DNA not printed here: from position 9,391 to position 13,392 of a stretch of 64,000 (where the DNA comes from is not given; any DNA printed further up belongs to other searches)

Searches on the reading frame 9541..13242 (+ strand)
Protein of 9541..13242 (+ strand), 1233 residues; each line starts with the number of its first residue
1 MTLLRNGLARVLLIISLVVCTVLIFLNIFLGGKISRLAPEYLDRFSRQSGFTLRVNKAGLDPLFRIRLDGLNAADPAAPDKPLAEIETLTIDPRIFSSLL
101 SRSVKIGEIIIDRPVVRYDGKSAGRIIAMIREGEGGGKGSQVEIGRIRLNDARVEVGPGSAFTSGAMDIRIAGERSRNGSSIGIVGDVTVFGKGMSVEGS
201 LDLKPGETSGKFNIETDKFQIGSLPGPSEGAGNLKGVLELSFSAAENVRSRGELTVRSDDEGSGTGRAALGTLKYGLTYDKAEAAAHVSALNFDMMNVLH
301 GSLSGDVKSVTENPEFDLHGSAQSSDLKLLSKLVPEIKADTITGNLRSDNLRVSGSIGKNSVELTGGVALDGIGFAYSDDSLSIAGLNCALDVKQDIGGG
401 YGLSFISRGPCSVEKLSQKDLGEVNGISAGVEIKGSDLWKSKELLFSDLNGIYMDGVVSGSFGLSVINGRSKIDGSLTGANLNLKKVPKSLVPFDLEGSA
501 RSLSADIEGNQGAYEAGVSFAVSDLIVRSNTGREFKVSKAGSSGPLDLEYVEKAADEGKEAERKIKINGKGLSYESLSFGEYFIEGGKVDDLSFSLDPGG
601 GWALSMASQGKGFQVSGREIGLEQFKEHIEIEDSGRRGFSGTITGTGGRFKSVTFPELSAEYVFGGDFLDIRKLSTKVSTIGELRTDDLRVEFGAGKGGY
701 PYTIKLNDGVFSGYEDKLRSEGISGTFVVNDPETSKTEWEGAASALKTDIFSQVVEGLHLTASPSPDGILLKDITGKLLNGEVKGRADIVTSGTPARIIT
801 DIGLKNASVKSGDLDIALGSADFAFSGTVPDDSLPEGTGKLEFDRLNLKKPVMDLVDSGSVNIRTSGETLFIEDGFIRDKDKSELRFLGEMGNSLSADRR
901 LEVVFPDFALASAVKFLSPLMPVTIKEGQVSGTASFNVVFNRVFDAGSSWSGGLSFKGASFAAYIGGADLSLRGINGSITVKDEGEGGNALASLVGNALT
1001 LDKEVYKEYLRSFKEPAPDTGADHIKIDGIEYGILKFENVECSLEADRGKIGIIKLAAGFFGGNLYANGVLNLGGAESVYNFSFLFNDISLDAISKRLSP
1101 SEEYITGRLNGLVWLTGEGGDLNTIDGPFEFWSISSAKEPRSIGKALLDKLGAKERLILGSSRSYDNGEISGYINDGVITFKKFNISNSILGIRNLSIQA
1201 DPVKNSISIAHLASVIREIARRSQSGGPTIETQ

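Call 5: search_protein_families(library=pfam, proteins=[window:9541-13242:+], max_evalue=0.01)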
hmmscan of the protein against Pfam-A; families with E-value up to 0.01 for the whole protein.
window:9541-13242:+ (1233 aa): 2 families
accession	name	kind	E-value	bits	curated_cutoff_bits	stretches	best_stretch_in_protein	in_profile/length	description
PF05170.20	AsmA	-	4.9e-09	36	29.8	1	1025-1125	445-544/607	AsmA family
PF05359.17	DUF748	-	3.3e-06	25.9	50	1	8-257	14-273/1037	Domain of Unknown Function (DUF748)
